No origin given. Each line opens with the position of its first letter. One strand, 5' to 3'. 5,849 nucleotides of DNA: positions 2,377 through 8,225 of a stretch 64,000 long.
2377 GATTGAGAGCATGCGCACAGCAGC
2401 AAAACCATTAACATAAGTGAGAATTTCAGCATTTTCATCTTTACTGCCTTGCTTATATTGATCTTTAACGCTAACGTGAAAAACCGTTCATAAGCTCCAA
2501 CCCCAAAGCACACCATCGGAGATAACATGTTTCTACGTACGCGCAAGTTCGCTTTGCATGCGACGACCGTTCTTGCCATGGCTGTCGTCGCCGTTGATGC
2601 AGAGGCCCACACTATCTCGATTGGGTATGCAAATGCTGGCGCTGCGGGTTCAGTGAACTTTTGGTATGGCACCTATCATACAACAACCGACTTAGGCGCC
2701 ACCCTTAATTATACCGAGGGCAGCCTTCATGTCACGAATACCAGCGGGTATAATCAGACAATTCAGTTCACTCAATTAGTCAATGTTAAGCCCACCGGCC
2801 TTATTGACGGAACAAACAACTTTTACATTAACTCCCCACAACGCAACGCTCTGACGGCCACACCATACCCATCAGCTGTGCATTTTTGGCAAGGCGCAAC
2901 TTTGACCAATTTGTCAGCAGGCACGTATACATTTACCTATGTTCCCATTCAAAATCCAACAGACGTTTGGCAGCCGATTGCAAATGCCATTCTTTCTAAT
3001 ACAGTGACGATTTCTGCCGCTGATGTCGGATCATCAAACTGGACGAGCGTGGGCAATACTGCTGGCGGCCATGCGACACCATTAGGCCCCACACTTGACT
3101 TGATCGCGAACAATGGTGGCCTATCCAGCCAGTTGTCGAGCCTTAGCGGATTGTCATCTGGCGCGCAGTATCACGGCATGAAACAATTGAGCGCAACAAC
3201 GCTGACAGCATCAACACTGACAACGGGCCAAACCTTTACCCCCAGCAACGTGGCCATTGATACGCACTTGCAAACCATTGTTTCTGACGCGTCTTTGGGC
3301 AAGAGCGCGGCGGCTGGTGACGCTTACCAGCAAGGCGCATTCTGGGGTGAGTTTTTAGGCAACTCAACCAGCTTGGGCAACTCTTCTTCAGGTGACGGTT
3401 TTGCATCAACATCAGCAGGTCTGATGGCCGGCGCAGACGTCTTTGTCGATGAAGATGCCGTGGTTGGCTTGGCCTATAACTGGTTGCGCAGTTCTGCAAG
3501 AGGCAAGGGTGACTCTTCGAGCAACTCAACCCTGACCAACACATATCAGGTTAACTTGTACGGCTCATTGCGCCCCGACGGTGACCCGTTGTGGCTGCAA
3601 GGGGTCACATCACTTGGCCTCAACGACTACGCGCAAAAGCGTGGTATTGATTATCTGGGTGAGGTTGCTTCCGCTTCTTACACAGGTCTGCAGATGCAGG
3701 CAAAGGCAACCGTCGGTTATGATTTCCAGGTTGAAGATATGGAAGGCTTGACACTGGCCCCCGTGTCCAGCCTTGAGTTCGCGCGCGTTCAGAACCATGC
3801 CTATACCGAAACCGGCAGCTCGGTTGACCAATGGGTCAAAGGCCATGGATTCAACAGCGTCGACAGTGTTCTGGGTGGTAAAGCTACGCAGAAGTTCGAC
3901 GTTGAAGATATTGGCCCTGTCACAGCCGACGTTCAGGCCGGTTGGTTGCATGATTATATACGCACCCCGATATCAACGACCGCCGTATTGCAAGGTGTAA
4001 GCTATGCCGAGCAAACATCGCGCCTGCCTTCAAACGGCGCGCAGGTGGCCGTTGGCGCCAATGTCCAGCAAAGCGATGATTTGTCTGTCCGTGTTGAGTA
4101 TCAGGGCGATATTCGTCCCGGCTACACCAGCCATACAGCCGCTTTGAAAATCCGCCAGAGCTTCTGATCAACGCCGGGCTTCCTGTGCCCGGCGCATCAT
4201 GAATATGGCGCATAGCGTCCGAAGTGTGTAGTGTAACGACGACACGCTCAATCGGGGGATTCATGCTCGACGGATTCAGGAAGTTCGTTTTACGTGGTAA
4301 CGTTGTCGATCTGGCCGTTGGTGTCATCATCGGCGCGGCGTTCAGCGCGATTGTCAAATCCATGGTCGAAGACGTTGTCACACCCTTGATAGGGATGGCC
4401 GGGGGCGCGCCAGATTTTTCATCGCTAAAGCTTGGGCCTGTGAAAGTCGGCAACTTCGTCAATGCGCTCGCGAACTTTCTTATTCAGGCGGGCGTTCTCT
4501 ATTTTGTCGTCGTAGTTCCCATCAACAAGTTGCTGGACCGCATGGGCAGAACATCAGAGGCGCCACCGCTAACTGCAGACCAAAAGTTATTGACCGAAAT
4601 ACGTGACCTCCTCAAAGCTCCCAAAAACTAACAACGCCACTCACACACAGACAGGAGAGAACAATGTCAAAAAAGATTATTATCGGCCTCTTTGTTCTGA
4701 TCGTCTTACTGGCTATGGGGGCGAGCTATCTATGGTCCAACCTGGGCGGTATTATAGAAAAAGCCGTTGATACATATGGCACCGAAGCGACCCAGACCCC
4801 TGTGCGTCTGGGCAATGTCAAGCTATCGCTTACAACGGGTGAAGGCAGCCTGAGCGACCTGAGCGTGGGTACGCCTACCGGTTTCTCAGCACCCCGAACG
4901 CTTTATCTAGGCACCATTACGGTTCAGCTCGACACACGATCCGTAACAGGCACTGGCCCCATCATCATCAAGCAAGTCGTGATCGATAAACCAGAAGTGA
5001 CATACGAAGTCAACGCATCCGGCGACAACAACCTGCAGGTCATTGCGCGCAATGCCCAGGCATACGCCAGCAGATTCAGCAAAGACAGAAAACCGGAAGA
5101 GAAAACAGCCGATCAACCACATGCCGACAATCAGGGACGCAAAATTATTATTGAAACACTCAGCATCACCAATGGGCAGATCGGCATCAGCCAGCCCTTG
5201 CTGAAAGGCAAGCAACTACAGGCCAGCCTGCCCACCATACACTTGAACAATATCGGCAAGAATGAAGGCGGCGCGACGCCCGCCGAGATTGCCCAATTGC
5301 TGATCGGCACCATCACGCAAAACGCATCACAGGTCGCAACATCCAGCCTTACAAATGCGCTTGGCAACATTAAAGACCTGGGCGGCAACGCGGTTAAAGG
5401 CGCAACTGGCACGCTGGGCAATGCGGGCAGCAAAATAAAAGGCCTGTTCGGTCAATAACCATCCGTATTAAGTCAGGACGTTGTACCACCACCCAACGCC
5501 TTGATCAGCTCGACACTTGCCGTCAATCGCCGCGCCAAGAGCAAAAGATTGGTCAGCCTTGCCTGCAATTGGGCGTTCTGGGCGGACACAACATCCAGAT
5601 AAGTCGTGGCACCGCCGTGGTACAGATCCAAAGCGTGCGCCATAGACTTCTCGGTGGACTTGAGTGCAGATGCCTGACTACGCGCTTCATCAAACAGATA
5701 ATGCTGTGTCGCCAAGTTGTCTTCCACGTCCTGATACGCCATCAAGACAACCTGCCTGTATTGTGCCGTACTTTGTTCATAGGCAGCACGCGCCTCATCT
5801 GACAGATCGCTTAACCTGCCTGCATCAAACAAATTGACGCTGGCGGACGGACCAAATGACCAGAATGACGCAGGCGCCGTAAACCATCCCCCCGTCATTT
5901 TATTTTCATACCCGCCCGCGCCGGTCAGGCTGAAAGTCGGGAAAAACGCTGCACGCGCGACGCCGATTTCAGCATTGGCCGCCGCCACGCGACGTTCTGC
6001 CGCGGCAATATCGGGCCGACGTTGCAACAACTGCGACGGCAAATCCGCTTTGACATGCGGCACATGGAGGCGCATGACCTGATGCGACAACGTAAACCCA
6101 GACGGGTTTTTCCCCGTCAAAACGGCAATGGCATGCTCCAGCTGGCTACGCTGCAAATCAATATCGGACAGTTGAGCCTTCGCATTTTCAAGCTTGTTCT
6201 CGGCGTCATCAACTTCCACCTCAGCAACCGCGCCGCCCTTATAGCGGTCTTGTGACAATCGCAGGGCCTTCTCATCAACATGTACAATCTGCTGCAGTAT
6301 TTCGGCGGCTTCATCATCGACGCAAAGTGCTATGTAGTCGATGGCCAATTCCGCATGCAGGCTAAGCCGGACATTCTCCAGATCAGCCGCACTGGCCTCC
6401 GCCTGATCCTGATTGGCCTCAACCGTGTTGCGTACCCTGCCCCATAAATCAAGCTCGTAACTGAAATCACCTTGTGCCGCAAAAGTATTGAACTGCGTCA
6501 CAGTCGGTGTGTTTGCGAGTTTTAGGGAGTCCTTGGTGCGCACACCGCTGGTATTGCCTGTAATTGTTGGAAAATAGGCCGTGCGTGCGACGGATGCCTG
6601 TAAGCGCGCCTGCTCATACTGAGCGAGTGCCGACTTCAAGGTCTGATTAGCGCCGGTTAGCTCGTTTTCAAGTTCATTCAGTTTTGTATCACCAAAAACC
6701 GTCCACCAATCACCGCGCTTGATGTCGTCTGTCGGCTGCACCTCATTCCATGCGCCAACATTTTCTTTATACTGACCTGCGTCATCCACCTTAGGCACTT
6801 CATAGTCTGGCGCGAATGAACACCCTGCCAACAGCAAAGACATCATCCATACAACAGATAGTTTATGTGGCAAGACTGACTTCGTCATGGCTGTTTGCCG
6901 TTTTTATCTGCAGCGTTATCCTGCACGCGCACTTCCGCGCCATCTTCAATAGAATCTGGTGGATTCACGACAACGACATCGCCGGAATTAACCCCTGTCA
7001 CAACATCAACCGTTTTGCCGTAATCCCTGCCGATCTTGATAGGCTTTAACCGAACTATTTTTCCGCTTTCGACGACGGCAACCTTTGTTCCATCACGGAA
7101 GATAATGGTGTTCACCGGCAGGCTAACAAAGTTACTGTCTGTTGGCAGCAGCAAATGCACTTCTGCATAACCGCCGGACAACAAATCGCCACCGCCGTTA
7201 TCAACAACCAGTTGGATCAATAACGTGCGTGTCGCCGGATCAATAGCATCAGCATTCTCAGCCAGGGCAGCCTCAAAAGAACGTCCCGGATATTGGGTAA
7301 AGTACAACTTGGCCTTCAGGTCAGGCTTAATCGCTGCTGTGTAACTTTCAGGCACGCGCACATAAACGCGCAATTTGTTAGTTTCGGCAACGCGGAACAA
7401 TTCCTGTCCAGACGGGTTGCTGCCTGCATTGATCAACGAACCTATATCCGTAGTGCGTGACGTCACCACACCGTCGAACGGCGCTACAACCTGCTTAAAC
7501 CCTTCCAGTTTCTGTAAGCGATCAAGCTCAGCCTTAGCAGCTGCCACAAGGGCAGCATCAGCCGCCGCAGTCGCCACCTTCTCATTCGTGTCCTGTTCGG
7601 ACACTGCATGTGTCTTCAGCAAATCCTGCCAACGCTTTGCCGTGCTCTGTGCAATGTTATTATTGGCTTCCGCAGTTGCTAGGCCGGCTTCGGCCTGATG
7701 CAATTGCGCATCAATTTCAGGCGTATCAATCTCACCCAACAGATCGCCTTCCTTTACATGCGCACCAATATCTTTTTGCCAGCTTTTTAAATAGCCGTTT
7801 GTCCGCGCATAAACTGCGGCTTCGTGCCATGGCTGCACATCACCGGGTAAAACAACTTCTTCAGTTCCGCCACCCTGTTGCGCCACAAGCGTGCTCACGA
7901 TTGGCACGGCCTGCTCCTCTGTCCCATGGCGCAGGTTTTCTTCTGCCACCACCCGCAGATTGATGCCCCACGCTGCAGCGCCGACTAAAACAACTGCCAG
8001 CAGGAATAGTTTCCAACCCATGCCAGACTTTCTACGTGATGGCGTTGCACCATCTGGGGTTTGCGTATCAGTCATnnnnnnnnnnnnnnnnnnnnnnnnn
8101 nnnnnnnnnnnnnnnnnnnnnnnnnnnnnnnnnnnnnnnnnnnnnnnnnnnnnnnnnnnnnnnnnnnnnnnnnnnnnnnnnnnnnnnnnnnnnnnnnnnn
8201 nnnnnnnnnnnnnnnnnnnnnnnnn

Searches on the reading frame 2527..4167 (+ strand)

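Call 56: search_protein_families(library=pfam, proteins=[window:2527-4167:+], max_evalue=0.00001)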
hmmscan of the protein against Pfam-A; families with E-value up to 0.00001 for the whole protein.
window:2527-4167:+ (546 aa): 1 family
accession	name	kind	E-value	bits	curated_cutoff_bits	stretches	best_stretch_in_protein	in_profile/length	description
PF03797.25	Autotransporter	-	1e-38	134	26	1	272-526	1-255/255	Autotransporter beta-domain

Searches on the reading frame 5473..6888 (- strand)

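Call 56: search_protein_families(library=pfam, proteins=[window:5473-6888:-], max_evalue=0.00001)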
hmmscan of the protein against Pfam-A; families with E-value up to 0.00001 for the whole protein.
window:5473-6888:- (471 aa): 1 family
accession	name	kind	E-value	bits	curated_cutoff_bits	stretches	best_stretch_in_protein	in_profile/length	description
PF02321.23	OEP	-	1.1e-45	156.2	22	2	282-466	3-187/187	Outer membrane efflux protein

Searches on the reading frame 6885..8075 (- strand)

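Call 56: search_protein_families(library=pfam, proteins=[window:6885-8075:-], max_evalue=0.00001)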
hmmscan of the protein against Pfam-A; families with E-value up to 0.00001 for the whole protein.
window:6885-8075:- (396 aa): 2 families
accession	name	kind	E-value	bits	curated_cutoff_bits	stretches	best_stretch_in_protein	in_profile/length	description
PF16576.10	HlyD_D23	-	5.6e-21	75.2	30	1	85-304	19-214/214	Barrel-sandwich domain of CusB or HlyD membrane-fusion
PF13437.12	HlyD_3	-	6.9e-13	49.7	22.2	1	196-298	2-103/106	HlyD family secretion protein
